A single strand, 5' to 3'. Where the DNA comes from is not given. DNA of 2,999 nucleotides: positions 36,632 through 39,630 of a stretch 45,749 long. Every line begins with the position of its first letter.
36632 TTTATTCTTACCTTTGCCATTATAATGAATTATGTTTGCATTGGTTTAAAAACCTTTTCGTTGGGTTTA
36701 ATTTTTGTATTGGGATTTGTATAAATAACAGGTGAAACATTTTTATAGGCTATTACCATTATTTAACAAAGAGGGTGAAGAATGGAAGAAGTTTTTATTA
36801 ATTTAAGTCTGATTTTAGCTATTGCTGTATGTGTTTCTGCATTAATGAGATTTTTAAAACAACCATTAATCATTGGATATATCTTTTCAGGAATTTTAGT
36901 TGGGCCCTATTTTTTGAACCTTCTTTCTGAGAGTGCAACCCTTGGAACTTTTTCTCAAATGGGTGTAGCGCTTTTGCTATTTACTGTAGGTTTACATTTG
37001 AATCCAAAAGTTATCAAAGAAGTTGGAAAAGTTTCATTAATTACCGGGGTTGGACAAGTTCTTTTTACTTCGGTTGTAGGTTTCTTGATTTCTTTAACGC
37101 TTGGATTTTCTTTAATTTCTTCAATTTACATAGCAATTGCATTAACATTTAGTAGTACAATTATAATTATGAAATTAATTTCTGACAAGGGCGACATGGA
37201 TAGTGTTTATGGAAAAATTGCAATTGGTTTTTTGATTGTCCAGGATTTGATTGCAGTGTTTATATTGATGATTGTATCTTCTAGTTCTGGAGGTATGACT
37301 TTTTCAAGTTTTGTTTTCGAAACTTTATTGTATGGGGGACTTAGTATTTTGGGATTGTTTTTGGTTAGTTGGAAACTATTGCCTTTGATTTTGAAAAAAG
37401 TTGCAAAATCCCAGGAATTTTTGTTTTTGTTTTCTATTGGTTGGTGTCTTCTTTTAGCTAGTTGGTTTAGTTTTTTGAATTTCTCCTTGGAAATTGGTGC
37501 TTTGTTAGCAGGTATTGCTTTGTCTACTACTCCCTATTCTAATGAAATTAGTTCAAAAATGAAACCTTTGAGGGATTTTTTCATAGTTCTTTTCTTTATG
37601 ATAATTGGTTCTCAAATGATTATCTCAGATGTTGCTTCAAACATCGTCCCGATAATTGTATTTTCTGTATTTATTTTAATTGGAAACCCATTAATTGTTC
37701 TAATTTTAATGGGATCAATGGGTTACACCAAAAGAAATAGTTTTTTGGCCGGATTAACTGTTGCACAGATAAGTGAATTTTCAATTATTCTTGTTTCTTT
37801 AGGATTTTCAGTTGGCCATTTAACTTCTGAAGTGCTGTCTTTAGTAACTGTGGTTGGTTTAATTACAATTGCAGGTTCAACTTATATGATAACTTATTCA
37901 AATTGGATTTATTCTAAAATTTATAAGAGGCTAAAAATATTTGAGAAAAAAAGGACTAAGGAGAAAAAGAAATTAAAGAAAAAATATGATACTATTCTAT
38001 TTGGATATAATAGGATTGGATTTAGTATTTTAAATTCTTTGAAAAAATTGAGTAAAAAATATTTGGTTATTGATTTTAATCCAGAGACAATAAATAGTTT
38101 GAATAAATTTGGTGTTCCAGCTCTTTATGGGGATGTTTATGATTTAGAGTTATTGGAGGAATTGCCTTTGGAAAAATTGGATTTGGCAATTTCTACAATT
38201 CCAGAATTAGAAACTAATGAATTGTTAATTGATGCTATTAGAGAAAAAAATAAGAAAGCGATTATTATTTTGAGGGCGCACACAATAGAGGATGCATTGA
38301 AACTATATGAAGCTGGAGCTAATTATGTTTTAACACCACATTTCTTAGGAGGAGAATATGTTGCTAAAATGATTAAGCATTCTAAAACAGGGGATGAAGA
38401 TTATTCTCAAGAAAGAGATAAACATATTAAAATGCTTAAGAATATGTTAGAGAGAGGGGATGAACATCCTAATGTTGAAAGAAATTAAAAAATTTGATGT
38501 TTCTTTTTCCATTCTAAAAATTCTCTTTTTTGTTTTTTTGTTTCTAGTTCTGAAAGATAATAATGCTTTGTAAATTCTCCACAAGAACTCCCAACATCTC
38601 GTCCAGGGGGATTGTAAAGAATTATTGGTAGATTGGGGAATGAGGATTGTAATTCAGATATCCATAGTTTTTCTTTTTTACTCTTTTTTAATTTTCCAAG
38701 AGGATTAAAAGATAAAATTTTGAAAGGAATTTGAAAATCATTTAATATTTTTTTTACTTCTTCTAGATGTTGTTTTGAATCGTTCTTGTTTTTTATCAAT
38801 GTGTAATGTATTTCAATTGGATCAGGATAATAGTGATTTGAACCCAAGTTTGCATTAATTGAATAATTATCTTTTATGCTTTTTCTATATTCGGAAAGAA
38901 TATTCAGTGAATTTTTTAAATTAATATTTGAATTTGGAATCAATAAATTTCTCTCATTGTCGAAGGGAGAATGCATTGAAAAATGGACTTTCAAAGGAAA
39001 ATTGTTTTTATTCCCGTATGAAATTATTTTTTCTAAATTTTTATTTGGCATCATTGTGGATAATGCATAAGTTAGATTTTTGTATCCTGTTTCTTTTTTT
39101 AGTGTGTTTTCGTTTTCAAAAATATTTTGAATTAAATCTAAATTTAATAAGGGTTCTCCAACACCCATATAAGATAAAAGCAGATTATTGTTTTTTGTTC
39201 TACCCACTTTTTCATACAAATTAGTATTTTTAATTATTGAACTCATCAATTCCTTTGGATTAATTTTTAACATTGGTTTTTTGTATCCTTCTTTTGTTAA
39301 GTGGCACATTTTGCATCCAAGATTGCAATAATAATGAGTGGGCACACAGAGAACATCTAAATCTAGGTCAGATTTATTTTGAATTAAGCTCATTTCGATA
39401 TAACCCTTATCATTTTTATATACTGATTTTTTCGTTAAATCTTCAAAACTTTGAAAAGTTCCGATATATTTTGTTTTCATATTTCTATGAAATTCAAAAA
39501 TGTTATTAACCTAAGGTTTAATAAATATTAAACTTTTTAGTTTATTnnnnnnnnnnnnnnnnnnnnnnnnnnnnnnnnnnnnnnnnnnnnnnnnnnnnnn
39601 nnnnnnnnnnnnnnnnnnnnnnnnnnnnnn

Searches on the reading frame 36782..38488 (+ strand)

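Call 81: search_protein_families(library=pfam, proteins=[window:36782-38488:+], max_evalue=0.001)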
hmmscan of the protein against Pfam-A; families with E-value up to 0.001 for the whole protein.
window:36782-38488:+ (568 aa): 2 families
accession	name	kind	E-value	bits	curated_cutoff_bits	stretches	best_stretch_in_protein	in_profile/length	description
PF00999.27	Na_H_Exchanger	-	1.5e-54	185.7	26.2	1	13-365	2-364/375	Sodium/hydrogen exchanger, transmembrane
PF02254.24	TrkA_N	-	7.3e-23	81.5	23.8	1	405-519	2-116/116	TrkA-N domain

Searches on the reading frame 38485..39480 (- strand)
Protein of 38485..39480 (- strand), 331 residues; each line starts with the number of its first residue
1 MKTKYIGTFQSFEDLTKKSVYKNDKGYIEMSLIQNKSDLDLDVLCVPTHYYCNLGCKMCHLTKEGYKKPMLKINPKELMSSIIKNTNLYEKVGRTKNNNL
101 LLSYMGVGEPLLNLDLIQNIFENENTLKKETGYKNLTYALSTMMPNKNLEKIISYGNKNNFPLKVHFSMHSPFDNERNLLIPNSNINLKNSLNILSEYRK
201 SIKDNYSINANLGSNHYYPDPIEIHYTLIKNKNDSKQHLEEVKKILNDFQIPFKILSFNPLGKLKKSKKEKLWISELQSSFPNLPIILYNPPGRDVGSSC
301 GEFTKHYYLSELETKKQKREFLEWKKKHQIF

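Call 81: search_protein_families(library=pfam, proteins=[window:38485-39480:-], max_evalue=0.001)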
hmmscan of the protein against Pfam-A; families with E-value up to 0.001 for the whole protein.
window:38485-39480:- (331 aa): 1 family
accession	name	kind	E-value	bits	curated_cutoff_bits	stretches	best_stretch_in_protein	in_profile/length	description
PF04055.27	Radical_SAM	-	3.9e-05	24.3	29.5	1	48-208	3-146/166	Radical SAM superfamily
